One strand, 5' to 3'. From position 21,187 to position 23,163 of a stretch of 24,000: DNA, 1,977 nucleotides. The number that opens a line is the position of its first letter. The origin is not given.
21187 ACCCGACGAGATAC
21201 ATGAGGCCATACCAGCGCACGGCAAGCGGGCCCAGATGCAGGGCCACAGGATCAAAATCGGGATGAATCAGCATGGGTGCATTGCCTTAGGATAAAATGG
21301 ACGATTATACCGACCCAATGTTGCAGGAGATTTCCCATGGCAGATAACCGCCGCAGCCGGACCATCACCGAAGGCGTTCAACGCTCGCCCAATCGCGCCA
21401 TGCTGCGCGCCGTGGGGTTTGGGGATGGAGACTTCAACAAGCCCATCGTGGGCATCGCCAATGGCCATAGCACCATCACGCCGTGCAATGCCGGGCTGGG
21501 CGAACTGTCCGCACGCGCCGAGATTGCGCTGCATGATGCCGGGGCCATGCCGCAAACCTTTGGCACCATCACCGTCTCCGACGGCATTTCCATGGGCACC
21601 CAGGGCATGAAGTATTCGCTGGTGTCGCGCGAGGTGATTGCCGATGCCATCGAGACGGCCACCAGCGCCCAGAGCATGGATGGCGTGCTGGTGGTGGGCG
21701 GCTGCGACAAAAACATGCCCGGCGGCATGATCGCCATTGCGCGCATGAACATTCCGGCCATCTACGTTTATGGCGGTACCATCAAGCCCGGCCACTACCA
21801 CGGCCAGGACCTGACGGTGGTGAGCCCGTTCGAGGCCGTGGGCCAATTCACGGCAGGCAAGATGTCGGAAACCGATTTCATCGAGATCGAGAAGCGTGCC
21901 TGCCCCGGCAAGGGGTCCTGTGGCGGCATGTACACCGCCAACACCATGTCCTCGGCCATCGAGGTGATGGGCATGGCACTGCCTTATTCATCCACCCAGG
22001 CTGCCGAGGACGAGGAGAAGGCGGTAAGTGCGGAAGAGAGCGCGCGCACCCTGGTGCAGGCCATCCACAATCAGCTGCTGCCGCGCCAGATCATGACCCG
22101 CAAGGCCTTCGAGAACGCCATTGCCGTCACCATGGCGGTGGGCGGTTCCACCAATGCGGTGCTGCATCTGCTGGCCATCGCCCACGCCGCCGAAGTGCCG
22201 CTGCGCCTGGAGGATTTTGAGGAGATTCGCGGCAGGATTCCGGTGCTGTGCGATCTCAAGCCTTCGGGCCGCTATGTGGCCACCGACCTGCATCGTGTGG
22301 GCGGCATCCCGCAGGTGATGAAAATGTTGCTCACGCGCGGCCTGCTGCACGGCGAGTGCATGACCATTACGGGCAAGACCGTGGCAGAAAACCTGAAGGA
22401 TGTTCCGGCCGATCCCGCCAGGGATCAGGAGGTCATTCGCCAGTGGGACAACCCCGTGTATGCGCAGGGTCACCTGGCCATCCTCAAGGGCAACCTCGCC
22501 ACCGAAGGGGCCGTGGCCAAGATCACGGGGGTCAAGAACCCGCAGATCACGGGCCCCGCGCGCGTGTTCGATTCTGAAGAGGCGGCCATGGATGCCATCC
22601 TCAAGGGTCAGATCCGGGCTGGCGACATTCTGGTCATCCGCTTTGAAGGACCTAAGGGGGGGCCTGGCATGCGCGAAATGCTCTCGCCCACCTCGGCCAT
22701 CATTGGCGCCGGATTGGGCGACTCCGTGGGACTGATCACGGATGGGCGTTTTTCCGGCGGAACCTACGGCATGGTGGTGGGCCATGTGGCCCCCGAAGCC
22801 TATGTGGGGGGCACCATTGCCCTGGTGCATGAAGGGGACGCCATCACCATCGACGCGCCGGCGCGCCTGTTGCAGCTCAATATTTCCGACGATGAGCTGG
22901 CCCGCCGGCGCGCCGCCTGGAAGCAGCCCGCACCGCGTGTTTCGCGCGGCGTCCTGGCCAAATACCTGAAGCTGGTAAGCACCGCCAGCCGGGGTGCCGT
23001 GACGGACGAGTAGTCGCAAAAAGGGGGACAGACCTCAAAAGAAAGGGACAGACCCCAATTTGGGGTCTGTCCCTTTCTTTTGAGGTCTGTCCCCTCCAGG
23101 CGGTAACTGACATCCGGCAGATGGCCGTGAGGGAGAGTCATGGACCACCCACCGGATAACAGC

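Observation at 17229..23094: Dispersed family of nested perfect palindromes built from one 11-nt unit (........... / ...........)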

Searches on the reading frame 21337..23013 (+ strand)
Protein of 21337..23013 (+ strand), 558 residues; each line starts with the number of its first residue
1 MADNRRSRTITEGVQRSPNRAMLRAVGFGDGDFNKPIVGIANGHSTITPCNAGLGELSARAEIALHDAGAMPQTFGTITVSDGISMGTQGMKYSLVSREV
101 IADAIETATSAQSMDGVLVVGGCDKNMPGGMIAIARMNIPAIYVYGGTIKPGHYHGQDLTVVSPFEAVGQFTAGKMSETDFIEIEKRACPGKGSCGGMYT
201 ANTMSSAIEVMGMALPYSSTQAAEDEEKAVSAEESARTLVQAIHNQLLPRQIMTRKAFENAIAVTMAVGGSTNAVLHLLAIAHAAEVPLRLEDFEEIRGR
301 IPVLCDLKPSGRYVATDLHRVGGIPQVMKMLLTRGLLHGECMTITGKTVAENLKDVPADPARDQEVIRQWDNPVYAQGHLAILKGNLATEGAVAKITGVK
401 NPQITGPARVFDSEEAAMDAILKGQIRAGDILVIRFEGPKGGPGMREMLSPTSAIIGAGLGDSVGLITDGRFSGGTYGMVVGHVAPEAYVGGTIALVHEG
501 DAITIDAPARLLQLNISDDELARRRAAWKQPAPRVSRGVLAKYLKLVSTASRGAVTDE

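Call 11: find_encoding_contigs(protein=window:21337-23013:+, flank=10000, max_places=6)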
Protein window:21337-23013:+ (558 aa): 7 contigs read that carry it; 3 places shown.
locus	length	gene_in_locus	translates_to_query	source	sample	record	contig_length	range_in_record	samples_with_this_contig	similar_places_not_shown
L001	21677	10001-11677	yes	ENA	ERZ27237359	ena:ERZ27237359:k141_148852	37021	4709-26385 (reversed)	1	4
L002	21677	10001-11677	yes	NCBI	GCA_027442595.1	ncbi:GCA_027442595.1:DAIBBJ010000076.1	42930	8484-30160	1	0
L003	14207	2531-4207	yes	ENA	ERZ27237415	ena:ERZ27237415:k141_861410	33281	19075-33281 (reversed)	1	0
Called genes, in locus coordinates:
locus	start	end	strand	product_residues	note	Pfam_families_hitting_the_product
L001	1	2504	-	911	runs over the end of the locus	PF02739:5_3_exonuc_N, PF01367:5_3_exonuc, PF01612:DNA_pol_A_exo1, PF22619:DNA_polI_exo1, PF00476:DNA_pol_A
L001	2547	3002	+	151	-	PF00111:Fer2, PF13085:Fer2_3 (weak), PF01799:Fer2_2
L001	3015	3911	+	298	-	PF01218:Coprogen_oxidas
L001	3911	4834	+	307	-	PF02653:BPD_transp_2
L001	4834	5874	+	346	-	PF02653:BPD_transp_2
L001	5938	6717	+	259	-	PF00005:ABC_tran, PF13304:AAA_21 (faint), PF12399:BCA_ABC_TP_C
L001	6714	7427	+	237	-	PF00005:ABC_tran, PF13304:AAA_21 (faint)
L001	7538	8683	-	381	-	PF13458:Peripla_BP_6, PF13433:Peripla_BP_5 (faint), PF01094:ANF_receptor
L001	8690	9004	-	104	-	PF13442:Cytochrome_CBB3 (weak), PF00034:Cytochrom_C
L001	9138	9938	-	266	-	PF01790:LGT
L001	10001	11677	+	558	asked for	PF00920:ILVD_EDD_N, PF24877:ILV_EDD_C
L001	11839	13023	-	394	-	-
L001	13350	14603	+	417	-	PF13433:Peripla_BP_5, PF13458:Peripla_BP_6, PF01094:ANF_receptor (weak)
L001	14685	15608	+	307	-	PF02653:BPD_transp_2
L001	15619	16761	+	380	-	PF02653:BPD_transp_2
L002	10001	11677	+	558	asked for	PF00920:ILVD_EDD_N, PF24877:ILV_EDD_C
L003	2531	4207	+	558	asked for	PF00920:ILVD_EDD_N, PF24877:ILV_EDD_C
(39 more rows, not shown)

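Call 43: find_homologous_proteins(query=window:21337-23013:+, max_evalue=1e-100)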
Query window:21337-23013:+ (558 aa): 8000 proteins with E <= 1e-100 among 8000 candidates; the best 120 are listed.
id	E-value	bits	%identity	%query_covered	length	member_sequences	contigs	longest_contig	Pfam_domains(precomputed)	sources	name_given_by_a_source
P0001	0.0e+0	1207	97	100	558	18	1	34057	PF24877.2,PF00920.28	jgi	-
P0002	0.0e+0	1136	91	100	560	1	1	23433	PF24877.2,PF00920.28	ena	-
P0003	0.0e+0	1135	91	100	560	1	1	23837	PF24877.2,PF00920.28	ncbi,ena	-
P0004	0.0e+0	1133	91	100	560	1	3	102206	PF24877.2,PF00920.28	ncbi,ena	-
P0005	0.0e+0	1133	90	100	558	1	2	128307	PF24877.2,PF00920.28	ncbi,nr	ncbi:MAG: dihydroxy-acid dehydratase [Betaproteobacteria bacterium]|nr:dihydroxy-acid dehydratase [B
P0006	0.0e+0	1133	90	100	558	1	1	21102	PF24877.2,PF00920.28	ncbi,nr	ncbi:MAG: dihydroxy-acid dehydratase [Betaproteobacteria bacterium]|nr:dihydroxy-acid dehydratase [B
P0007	0.0e+0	1132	91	100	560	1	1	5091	PF24877.2,PF00920.28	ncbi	-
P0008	0.0e+0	1131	91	100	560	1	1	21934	PF24877.2,PF00920.28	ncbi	-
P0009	0.0e+0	1131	91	100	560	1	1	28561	PF24877.2,PF00920.28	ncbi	-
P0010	0.0e+0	1130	91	100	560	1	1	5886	PF24877.2,PF00920.28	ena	-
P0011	0.0e+0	1130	91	100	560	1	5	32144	PF24877.2,PF00920.28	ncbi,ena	-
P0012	0.0e+0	1128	90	100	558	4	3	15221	PF24877.2,PF00920.28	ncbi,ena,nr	ncbi:MAG: dihydroxy-acid dehydratase [Betaproteobacteria bacterium]|nr:dihydroxy-acid dehydratase [B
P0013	0.0e+0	1126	90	100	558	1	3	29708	PF24877.2,PF00920.28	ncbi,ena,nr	ncbi:MAG: dihydroxy-acid dehydratase [Betaproteobacteria bacterium]|nr:dihydroxy-acid dehydratase [B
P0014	0.0e+0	1125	91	100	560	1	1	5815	PF24877.2,PF00920.28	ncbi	-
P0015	0.0e+0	1123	89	100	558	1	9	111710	PF24877.2,PF00920.28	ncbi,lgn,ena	-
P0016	0.0e+0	1112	89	100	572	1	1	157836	PF24877.2,PF00920.28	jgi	jgi:dihydroxy-acid dehydratase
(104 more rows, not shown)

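Call 44: find_encoding_contigs(protein=P0001, flank=10000, max_places=1)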
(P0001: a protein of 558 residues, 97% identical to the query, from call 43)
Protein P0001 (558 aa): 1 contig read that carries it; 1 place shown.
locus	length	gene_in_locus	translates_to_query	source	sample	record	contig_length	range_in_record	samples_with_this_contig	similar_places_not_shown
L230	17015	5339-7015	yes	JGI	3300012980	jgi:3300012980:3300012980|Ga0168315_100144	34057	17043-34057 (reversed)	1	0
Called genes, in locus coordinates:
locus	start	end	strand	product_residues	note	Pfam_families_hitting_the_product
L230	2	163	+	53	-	?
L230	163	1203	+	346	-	PF02653:BPD_transp_2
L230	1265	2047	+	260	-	PF00005:ABC_tran, PF13304:AAA_21 (faint), PF12399:BCA_ABC_TP_C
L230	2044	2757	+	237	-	PF00005:ABC_tran, PF13304:AAA_21 (faint)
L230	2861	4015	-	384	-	PF13433:Peripla_BP_5, PF13458:Peripla_BP_6, PF01094:ANF_receptor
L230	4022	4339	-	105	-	PF00034:Cytochrom_C, PF13442:Cytochrome_CBB3 (weak)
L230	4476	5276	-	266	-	PF01790:LGT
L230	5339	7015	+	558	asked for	PF00920:ILVD_EDD_N, PF24877:ILV_EDD_C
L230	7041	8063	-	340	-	PF00487:FA_desaturase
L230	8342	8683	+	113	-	PF13560:HTH_31 (weak)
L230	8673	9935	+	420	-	PF13657:Couple_hipA (weak), PF07804:HipA_C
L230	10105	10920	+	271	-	PF00924:MS_channel_2nd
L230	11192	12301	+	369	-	PF13784:Fic_N, PF02661:Fic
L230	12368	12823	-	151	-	PF00011:HSP20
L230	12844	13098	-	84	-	PF11154:DUF2934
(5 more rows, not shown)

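Call 45: find_encoding_contigs(protein=P0004, flank=10000, max_places=1)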
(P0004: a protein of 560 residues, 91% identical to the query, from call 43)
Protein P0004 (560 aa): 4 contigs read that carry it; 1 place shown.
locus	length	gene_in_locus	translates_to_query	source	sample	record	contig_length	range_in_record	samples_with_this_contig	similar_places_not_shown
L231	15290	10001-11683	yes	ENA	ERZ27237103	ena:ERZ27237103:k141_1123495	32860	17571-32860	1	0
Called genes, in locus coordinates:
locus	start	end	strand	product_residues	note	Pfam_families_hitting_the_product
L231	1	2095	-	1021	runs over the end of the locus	PF00535:Glycos_transf_2, PF10111:Glyco_tranf_2_2 (faint), PF13641:Glyco_tranf_2_3 (weak), PF13692:Glyco_trans_1_4, PF13524:Glyco_trans_1_2 (weak), PF13641:Glyco_tranf_2_3, PF00535:Glycos_transf_2, PF13506:Glyco_transf_21 (faint)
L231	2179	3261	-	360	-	PF01757:Acyl_transf_3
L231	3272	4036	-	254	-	PF00027:cNMP_binding, PF13545:HTH_Crp_2, PF00392:GntR (weak)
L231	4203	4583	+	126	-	PF00581:Rhodanese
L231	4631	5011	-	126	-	PF00011:HSP20, PF17886:ArsA_HSP20 (weak)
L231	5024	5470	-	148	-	PF00011:HSP20, PF17886:ArsA_HSP20 (weak)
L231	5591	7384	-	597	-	PF00672:HAMP (weak), PF00015:MCPsignal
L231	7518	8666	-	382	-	PF13458:Peripla_BP_6, PF13433:Peripla_BP_5, PF01094:ANF_receptor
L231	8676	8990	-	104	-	PF00034:Cytochrom_C, PF13442:Cytochrome_CBB3 (weak)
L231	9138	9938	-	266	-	PF01790:LGT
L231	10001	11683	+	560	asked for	PF00920:ILVD_EDD_N, PF24877:ILV_EDD_C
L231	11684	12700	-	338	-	PF00487:FA_desaturase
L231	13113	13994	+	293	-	PF01209:Ubie_methyltran, PF13489:Methyltransf_23, PF02353:CMAS (weak), PF13847:Methyltransf_31, PF08241:Methyltransf_11, PF08242:Methyltransf_12, PF13649:Methyltransf_25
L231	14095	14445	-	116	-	-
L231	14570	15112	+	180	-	PF02661:Fic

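Call 46: find_encoding_contigs(protein=P0005, flank=10000, max_places=1)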
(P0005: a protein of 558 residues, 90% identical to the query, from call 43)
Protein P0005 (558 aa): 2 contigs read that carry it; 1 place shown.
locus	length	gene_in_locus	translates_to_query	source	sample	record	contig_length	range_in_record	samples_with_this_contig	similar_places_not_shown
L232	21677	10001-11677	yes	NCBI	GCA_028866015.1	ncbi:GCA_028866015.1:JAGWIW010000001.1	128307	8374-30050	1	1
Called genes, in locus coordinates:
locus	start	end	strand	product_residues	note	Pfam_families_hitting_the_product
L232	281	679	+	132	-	PF04519:Bactofilin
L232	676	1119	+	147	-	PF04519:Bactofilin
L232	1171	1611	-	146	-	PF04519:Bactofilin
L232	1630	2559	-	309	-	PF01551:Peptidase_M23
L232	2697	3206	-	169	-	-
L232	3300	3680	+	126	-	PF00581:Rhodanese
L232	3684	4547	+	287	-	PF00753:Lactamase_B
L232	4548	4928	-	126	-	PF00011:HSP20, PF17886:ArsA_HSP20 (weak)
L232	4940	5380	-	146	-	PF00011:HSP20, PF17886:ArsA_HSP20 (weak)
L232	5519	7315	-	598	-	PF00672:HAMP (weak), PF00015:MCPsignal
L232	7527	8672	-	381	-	PF13433:Peripla_BP_5 (faint), PF13458:Peripla_BP_6, PF01094:ANF_receptor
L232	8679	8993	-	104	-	PF13442:Cytochrome_CBB3, PF00034:Cytochrom_C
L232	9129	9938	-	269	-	PF01790:LGT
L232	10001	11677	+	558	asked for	PF00920:ILVD_EDD_N, PF24877:ILV_EDD_C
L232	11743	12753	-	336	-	PF00487:FA_desaturase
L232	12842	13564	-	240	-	PF00005:ABC_tran, PF13304:AAA_21 (faint)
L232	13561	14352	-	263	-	PF00005:ABC_tran, PF13304:AAA_21 (faint), PF12399:BCA_ABC_TP_C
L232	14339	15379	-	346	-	PF02653:BPD_transp_2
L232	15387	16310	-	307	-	PF02653:BPD_transp_2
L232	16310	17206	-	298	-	PF01218:Coprogen_oxidas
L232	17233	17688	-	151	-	PF00111:Fer2, PF13085:Fer2_3 (weak), PF01799:Fer2_2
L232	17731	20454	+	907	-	PF02739:5_3_exonuc_N, PF01367:5_3_exonuc, PF01612:DNA_pol_A_exo1, PF22619:DNA_polI_exo1, PF00476:DNA_pol_A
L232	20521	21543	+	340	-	PF01207:Dus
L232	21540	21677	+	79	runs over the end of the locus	PF02954:HTH_8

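Call 47: find_encoding_contigs(protein=P0016, flank=10000, max_places=1)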
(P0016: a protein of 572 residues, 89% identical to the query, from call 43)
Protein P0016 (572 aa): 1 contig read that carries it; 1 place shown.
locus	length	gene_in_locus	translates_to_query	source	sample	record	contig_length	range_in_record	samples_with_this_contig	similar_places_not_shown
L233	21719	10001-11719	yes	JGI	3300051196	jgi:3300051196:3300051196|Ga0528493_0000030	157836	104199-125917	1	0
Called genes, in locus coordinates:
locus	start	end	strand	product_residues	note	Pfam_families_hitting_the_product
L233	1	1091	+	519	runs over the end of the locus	PF02142:MGS, PF01808:AICARFT_IMPCHas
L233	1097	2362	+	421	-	PF02844:GARS_N, PF01071:GARS_A, PF02655:ATP-grasp_3 (faint), PF02786:CPSase_L_D2 (faint), PF02222:ATP-grasp, PF02843:GARS_C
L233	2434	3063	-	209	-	PF01300:Sua5_yciO_yrdC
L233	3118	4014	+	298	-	PF01218:Coprogen_oxidas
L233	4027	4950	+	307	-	PF02653:BPD_transp_2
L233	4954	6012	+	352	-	PF02653:BPD_transp_2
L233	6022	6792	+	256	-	PF00005:ABC_tran, PF13304:AAA_21 (faint), PF12399:BCA_ABC_TP_C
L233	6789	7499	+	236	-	PF00005:ABC_tran, PF13304:AAA_21 (faint)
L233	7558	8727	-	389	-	PF13433:Peripla_BP_5 (faint), PF13458:Peripla_BP_6, PF01094:ANF_receptor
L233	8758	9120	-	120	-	PF00034:Cytochrom_C, PF13442:Cytochrome_CBB3 (weak)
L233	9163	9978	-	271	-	PF01790:LGT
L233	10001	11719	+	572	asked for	PF00920:ILVD_EDD_N, PF24877:ILV_EDD_C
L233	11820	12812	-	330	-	PF00487:FA_desaturase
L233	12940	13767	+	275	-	-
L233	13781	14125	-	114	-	PF04972:BON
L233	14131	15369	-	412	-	PF00083:Sugar_tr (faint), PF05977:MFS_3, PF07690:MFS_1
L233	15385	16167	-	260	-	PF00702:Hydrolase, PF13419:HAD_2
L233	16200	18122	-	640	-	PF13476:AAA_23 (faint), PF00005:ABC_tran, PF00006:ATP-synt_ab (faint), PF01926:MMR_HSR1 (faint), PF02463:SMC_N (faint), PF12848:ABC_tran_Xtn, PF00005:ABC_tran, PF16326:ABC_tran_CTD, +2 more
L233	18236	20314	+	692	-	PF11563:Protoglobin, PF00563:EAL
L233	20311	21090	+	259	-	PF02900:LigB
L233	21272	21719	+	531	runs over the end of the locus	PF00672:HAMP, PF10157:BORCS6 (faint), PF10046:BLOC1_2 (faint), PF00015:MCPsignal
